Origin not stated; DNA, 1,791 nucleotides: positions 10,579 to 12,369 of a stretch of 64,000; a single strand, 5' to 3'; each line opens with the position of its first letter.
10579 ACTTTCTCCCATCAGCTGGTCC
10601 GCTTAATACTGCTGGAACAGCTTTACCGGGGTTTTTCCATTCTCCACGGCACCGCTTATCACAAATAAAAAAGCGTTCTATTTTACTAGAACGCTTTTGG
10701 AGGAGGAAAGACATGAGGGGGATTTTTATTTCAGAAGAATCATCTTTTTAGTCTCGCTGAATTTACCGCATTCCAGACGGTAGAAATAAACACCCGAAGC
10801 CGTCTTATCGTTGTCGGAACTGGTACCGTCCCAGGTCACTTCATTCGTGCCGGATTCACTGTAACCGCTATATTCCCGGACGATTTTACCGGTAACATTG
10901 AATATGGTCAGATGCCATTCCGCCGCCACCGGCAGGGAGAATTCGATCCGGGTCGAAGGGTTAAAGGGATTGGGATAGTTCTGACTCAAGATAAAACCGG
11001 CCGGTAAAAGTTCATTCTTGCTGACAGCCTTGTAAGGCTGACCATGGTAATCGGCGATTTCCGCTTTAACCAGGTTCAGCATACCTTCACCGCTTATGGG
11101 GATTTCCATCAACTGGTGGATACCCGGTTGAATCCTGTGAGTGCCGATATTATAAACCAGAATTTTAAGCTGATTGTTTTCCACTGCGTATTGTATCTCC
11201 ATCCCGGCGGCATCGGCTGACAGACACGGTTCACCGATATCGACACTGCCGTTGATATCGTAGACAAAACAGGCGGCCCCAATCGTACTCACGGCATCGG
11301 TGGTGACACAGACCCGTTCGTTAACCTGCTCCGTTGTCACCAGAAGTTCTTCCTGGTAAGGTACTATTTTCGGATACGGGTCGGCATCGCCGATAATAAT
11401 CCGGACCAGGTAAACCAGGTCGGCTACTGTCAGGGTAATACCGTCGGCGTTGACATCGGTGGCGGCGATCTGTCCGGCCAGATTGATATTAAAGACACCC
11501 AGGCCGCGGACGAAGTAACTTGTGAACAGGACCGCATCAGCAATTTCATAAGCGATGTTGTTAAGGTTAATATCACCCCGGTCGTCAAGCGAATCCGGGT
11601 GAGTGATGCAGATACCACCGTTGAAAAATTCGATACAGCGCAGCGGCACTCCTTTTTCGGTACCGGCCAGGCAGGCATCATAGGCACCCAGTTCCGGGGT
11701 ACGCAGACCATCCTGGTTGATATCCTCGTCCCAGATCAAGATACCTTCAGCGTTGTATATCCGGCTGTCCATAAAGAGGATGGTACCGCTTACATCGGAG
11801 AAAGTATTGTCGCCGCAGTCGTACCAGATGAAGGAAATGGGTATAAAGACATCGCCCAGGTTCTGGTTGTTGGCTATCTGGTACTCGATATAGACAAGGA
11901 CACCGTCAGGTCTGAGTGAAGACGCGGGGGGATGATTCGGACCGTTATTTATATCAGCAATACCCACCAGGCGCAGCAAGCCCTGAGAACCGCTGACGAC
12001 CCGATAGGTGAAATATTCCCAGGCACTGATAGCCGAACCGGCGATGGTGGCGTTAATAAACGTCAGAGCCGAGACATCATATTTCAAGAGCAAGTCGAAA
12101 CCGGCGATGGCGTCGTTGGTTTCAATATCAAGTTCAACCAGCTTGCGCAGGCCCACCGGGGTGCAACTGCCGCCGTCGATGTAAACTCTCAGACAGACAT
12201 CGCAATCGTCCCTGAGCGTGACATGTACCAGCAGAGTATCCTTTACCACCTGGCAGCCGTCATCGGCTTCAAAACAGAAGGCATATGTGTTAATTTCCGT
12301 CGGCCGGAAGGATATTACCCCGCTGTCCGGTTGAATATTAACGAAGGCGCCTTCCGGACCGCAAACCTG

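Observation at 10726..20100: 3124-aa cysteine-rich modular surface protein, the largest gene in the window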

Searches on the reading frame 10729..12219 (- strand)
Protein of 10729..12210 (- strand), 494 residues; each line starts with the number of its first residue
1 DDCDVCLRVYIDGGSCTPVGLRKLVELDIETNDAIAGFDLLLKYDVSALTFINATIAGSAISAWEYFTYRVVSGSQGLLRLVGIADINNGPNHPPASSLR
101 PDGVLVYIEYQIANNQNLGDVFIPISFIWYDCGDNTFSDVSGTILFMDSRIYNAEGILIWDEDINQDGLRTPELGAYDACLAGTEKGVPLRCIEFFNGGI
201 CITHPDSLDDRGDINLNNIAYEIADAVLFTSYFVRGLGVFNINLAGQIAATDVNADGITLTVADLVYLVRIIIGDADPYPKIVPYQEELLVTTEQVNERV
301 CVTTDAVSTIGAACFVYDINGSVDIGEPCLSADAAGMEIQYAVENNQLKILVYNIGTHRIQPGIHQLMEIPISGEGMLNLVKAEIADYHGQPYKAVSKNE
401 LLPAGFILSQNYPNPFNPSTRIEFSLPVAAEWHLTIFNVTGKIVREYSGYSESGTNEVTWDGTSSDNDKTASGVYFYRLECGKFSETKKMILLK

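Call 8: search_protein_families(library=pfam, proteins=[window:10729-12210:-], max_evalue=10)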
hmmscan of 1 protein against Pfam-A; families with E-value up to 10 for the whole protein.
seq(494 aa): 4 families
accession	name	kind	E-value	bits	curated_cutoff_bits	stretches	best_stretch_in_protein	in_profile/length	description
PF18962.6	Por_Secre_tail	-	2.7e-08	34.4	27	1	412-491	2-74/75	Secretion system C-terminal sorting domain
PF13585.12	CHU_C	-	9.8e-08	32.5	27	1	430-489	27-81/86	CHU_C Type IX secretion signal domain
PF13860.13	FlgD_ig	-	5.3e-07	30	27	1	422-477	14-71/79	FlgD Ig-like domain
PF00963.24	Cohesin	-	0.16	12.6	24.1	1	30-145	25-138/139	Cohesin domain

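Call 45: predict_structure(alignment_id=A2)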
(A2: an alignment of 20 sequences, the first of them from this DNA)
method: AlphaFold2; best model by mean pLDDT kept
length: 497 residues; sequences in the alignment: 20
mean_pLDDT: 75.8   pTM: 0.46
mean pLDDT of the five models: 75.8, 75.3, 73.8, 72.8, 71.6
residues with pLDDT >= 90: 134; 70-90: 229; 50-70: 61; < 50: 73
segments of 3 or more residues with pLDDT < 50: 1-5, 212-263, 274-284, 402-404
pLDDT, mean of each block of 10 residues (from residue 1): 59 90 82 91 93 91 90 76 89 69 93 79 88 91 87 91 80 80 66 90 76 34 32 32 30 33 50 47 59 83 89 85 83 87 79 75 88 86 80 74 62 72 82 85 89 83 88 87 85 80
secondary structure, 60 per line:
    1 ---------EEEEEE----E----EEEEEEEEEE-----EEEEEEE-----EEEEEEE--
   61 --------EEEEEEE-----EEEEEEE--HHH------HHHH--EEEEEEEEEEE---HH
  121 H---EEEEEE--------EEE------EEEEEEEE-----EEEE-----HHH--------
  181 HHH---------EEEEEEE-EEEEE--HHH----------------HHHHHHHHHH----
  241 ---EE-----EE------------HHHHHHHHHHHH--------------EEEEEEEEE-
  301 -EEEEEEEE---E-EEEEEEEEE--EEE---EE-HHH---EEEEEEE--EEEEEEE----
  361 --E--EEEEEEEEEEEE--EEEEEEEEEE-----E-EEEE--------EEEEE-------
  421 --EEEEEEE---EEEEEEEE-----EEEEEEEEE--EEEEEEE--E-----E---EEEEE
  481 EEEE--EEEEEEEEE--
elements in order: E10-15 E25-34 E40-46 E52-58 E69-75 E81-87 H99-102 E105-115 E125-130 E139-141 E148-155 E161-164 E193-199 E201-205 H227-236 H265-276 E291-299 E302-309 E315-323 E326-328 E341-347 E350-356 E366-377 E380-389 E397-400 E409-413 E423-429 E433-440 E446-454 E457-463 E476-484 E487-495

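Call 47: search_solved_structures(query=A2, max_evalue=1, show_alignments=3)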
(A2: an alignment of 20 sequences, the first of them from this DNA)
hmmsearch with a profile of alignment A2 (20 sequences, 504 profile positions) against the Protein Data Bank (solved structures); distinct sequences matched with E-value up to 1: 11.
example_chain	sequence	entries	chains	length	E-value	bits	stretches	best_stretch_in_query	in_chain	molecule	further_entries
3osv_A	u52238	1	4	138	0.0003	22.9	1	432-489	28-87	Flagellar basal-body rod modification protein FlgD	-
3c12_A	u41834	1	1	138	0.0025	19.9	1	442-485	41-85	Flagellar protein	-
7eh9_A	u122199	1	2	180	0.044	15.8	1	441-492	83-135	Basal-body rod modification protein FlgD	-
6za2_A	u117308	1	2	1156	0.051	15.6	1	422-502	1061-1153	Por secretion system protein porU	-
7bhq_A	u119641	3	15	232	0.068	15.2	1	441-492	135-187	Basal-body rod modification protein FlgD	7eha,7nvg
4zzf_A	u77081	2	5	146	0.21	13.6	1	443-491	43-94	Flagellar basal body rod modification protein | Basal-body rod modification protein FlgD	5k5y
4zzk_A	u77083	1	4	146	0.21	13.6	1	443-491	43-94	Basal-body rod modification protein FlgD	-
1xf1_A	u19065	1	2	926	0.21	13.5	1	448-493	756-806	C5a peptidase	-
8bty_A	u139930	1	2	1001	0.24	13.4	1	448-493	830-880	C5a peptidase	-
5m11_A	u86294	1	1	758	0.24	13.3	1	422-486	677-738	Immunoreactive 84kD antigen PG93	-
2xdh_A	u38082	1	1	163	0.55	12.2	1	307-396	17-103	COHESIN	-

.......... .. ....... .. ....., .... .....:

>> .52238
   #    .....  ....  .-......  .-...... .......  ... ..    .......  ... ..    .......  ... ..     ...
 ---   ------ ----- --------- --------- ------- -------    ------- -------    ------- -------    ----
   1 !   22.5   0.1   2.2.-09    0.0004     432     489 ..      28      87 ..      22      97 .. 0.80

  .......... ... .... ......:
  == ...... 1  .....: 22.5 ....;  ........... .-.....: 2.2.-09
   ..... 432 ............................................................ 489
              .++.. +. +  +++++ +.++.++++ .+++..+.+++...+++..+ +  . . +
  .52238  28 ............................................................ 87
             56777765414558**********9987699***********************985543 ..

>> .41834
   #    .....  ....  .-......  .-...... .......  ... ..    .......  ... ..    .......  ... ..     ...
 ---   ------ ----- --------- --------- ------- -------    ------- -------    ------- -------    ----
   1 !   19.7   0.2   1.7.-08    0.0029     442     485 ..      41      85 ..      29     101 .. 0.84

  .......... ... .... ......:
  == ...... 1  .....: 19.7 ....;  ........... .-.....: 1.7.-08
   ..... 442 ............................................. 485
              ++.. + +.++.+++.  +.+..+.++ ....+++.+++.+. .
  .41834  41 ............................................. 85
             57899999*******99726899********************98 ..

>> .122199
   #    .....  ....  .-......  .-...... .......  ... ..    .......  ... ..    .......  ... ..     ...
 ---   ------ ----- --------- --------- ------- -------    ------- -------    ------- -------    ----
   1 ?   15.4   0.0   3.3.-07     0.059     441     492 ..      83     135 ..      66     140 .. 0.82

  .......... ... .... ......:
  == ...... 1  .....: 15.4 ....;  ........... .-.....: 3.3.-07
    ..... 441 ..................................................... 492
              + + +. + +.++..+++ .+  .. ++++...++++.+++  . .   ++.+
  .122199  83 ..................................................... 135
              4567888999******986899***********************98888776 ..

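Call 48: fold_search(model_id=the predicted structure, library=pdb)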
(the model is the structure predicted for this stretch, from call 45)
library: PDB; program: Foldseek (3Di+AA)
matches with E <= 10: 1965; with E <= 0.001: 123
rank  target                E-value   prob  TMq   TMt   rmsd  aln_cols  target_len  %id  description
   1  3l8q_D                9.1e-10  1.00  0.22  0.31  19.0       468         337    8  Structure analysis of the type II cohesin dyad from the adaptor ScaA scaffoldin of Acetivibrio cellulolyticus (released 2010-05-05)
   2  2w1n                  1.6e-08  1.00  0.17  0.34  20.3       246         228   12  cohesin and fibronectin type-III double module construct from the Clostridium perfringens glycoside hydrolase GH84C (released 2009-02-03)
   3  8jmw_A                7.6e-08  1.00  0.17  0.16  13.6       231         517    9  Fibril form of serine peptidase Vpr (released 2023-12-06)
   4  6za2_B                3.5e-07  1.00  0.17  0.08  25.6       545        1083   13  Crystal structure of dimeric latent PorU from Porphyromonas gingivalis (released 2021-09-29)
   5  5nrm_A                5.7e-07  1.00  0.23  0.75   2.8       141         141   18  Crystal structure of the sixth cohesin from Acetivibrio cellulolyticus' scaffoldin B in complex with Cel5 dockerin S51 (released 2018-01-31)
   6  5nrk_A                1.4e-06  1.00  0.23  0.75   2.7       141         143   18  Crystal structure of the sixth cohesin from Acetivibrio cellulolyticus' scaffoldin B in complex with Cel5 dockerin S15 (released 2018-01-31)
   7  4dh2_A                1.4e-06  1.00  0.21  0.62   3.9       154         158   19  Crystal structure of Coh-OlpC(Cthe_0452)-Doc435(Cthe_0435) complex: A novel type I Cohesin-Dockerin complex from Clost (released 2012-11-28)
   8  3kcp_A                2.0e-06  1.00  0.24  0.38  11.9       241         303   12  Crystal structure of interacting Clostridium thermocellum multimodular components (released 2010-02-09)
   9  6za2_A                2.2e-06  0.99  0.17  0.08  24.8       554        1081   12  Crystal structure of dimeric latent PorU from Porphyromonas gingivalis (released 2021-09-29)
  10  4fl4_C                2.6e-06  1.00  0.23  0.36  12.4       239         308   14  Scaffoldin conformation and dynamics revealed by a ternary complex from the Clostridium thermocellum cellulosome (released 2012-06-27)
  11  3ul4_A                3.3e-06  1.00  0.24  0.77   5.6       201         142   16  Crystal structure of Coh-OlpA(Cthe_3080)-Doc918(Cthe_0918) complex: A novel type I Cohesin-Dockerin complex from Clost (released 2012-11-28)
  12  4dh2_C                3.7e-06  1.00  0.22  0.65   3.7       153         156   20  Crystal structure of Coh-OlpC(Cthe_0452)-Doc435(Cthe_0435) complex: A novel type I Cohesin-Dockerin complex from Clost (released 2012-11-28)
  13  1aoh_B                5.4e-06  1.00  0.25  0.78   4.5       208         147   15  SINGLE COHESIN DOMAIN FROM THE SCAFFOLDING PROTEIN CIPA OF THE CLOSTRIDIUM THERMOCELLUM CELLULOSOME (released 1998-07-08)
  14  2xdh                  6.0e-06  1.00  0.20  0.67   2.6       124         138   15  Non-cellulosomal cohesin from the hyperthermophilic archaeon Archaeoglobus fulgidus (released 2010-05-26)
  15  2ccl_A                6.7e-06  1.00  0.23  0.71   7.2       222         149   13  THE S45A, T46A MUTANT OF THE TYPE I COHESIN-DOCKERIN COMPLEX FROM THE CELLULOSOME OF CLOSTRIDIUM THERMOCELLUM (released 2007-02-13)
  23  1aoh_A                1.9e-05  1.00  0.24  0.78   5.3       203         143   15  SINGLE COHESIN DOMAIN FROM THE SCAFFOLDING PROTEIN CIPA OF THE CLOSTRIDIUM THERMOCELLUM CELLULOSOME (released 1998-07-08)
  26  6kgf_C                2.8e-05  1.00  0.24  0.75   3.9       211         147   13  Crystal structure of CaDoc0917(R16D)-CaCohA2 complex at pH 8.2 (released 2020-07-08)
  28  6kgf_A                3.8e-05  1.00  0.25  0.80   3.2       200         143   12  Crystal structure of CaDoc0917(R16D)-CaCohA2 complex at pH 8.2 (released 2020-07-08)
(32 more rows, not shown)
